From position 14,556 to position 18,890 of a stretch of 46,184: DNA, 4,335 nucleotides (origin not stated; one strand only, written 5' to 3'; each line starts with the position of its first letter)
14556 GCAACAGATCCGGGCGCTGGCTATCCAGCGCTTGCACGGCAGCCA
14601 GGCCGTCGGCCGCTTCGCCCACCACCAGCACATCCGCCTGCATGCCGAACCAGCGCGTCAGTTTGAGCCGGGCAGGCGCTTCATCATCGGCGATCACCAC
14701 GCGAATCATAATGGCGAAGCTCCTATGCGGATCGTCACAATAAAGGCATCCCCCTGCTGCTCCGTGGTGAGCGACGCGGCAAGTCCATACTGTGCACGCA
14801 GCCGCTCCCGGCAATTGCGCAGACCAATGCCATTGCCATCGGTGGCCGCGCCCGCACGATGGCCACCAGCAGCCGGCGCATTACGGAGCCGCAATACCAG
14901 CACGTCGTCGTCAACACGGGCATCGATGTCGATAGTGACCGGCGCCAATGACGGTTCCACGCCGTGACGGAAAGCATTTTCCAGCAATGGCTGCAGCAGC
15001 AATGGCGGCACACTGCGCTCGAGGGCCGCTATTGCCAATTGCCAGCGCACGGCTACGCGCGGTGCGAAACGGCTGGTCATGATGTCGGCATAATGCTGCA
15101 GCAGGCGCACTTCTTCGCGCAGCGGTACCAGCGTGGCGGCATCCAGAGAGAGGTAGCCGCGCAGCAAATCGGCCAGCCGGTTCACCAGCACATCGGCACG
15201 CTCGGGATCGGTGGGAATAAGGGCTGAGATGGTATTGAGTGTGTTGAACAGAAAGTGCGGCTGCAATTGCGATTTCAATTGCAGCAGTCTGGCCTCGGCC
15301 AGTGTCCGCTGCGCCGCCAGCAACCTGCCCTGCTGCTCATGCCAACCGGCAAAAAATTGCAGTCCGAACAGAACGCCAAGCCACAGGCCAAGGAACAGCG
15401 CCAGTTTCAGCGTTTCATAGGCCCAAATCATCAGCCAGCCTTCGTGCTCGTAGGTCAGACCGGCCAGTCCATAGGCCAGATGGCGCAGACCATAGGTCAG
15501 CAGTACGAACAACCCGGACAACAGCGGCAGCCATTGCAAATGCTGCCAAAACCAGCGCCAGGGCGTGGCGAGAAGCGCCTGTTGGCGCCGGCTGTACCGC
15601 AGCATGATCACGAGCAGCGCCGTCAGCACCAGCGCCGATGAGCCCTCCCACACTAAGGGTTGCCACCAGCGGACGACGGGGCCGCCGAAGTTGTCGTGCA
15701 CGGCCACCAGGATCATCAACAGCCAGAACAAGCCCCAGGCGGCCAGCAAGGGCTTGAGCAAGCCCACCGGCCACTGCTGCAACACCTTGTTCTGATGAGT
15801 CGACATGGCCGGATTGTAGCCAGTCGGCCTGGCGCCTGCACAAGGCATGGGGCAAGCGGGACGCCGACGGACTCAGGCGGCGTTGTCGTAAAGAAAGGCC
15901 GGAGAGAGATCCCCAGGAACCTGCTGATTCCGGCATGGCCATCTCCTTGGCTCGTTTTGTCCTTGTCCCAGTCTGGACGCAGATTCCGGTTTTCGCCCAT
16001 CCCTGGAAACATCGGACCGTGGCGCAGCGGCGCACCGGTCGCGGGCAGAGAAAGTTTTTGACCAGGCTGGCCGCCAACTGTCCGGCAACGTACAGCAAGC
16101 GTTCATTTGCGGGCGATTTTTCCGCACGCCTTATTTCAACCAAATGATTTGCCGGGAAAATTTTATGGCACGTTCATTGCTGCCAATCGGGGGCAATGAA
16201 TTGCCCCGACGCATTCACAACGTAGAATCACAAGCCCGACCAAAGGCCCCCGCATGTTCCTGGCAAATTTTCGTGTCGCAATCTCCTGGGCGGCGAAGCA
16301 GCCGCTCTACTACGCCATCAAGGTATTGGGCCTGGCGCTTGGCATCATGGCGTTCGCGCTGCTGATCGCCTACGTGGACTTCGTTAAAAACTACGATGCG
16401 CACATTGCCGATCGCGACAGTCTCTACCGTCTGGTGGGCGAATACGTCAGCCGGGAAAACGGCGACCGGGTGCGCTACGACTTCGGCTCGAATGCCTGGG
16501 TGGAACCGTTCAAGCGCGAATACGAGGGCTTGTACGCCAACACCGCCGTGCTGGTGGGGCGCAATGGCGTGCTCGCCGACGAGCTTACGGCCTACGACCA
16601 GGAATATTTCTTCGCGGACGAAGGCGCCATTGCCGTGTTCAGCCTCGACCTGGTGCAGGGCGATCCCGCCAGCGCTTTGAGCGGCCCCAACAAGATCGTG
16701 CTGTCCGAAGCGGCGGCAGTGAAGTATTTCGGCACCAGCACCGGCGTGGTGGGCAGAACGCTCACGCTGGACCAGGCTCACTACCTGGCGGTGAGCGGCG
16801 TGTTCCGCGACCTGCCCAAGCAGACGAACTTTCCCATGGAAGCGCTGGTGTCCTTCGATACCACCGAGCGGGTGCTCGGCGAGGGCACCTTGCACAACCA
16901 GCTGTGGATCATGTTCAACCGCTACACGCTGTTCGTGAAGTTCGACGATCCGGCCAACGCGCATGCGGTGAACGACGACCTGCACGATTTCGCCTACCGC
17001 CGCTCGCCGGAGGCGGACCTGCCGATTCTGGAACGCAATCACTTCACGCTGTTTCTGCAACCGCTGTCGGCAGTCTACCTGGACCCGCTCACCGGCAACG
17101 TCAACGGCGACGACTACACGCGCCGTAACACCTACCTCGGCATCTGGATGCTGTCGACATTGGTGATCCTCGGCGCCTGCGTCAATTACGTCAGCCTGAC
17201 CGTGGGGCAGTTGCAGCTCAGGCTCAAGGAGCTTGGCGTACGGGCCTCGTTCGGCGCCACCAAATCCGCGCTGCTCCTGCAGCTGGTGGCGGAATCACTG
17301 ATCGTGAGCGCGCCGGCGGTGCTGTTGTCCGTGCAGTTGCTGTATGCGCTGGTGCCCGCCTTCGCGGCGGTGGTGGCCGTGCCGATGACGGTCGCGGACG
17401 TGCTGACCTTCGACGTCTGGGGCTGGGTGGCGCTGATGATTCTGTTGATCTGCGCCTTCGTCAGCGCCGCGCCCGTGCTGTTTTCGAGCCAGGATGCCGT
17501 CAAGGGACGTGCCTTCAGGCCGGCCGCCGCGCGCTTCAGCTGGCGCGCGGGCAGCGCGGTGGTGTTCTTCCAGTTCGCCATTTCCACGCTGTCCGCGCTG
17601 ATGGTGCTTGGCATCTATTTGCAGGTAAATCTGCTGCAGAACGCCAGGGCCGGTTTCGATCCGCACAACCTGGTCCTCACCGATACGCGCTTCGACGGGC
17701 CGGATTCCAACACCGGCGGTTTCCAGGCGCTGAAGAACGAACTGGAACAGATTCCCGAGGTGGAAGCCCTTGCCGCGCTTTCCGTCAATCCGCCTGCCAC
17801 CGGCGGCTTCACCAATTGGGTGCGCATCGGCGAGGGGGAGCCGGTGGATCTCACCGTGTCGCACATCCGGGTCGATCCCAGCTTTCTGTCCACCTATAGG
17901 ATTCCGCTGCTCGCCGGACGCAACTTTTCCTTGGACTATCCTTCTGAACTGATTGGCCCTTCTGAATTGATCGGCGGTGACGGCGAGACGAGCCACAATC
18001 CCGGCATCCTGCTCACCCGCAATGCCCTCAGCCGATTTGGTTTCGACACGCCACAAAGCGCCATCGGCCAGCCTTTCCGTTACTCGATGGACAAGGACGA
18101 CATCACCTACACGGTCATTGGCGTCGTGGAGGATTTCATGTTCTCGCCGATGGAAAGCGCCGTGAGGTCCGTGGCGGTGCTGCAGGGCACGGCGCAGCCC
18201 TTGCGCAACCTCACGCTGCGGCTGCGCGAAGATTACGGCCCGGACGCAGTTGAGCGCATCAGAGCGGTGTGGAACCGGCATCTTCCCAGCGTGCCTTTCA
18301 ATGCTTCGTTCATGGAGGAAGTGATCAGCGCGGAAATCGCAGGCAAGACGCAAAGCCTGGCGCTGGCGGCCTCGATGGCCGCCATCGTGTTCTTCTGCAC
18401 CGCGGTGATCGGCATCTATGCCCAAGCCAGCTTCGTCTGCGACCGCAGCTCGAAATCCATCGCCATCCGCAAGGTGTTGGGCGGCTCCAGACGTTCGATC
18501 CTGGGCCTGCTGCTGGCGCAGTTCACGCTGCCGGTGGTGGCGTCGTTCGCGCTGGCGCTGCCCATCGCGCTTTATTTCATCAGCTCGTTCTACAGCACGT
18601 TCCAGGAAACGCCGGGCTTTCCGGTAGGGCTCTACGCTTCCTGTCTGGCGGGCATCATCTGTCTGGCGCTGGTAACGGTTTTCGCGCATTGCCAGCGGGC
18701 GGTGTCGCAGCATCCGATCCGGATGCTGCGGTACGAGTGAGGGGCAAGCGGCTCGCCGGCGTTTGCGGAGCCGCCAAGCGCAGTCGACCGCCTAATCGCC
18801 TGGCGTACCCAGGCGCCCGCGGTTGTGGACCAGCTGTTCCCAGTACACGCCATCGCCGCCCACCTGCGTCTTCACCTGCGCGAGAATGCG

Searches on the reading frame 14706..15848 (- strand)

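Call 17: search_protein_families(library=pfam, proteins=[window:14706-15848:-], max_evalue=0.0001)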
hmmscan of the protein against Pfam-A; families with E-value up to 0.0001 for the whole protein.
window:14706-15848:- (380 aa): 1 family
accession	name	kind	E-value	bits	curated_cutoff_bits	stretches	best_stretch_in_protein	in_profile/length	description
PF06580.19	His_kinase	-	6.3e-22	78.1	25.2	1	186-264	1-80/81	Histidine kinase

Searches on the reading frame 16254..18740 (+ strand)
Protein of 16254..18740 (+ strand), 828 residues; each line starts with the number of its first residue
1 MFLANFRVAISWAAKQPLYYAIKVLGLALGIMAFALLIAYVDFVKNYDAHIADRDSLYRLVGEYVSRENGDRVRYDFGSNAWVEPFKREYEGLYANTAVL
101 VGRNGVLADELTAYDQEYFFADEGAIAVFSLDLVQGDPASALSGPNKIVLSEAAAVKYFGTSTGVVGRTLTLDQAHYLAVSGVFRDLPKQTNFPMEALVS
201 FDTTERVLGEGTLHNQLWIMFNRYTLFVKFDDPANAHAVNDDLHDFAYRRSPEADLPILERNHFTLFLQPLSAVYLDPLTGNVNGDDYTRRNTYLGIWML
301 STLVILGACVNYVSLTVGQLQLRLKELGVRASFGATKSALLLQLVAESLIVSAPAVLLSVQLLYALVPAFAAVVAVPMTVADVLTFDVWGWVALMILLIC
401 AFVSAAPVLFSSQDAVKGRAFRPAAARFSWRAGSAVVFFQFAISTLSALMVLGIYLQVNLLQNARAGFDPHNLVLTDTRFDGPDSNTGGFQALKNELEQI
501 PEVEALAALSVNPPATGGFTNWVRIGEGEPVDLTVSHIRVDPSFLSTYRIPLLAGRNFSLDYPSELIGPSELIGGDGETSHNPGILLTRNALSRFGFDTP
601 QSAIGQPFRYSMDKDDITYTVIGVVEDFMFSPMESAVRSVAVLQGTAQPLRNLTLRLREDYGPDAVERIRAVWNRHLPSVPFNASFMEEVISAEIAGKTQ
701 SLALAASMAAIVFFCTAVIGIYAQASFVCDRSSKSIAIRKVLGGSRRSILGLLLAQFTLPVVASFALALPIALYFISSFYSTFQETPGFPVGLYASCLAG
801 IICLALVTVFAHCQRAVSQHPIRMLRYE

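Call 17: search_protein_families(library=pfam, proteins=[window:16254-18740:+], max_evalue=0.0001)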
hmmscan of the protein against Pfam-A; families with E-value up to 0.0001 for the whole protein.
window:16254-18740:+ (828 aa): 2 families
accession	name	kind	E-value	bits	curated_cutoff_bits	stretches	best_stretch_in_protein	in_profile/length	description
PF12704.14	MacB_PCD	-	1.5e-28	100.9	27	2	24-244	5-205/207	MacB-like periplasmic core domain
PF02687.27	FtsX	-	1.1e-16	61.5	25.5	2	299-409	2-113/120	FtsX-like permease C-terminal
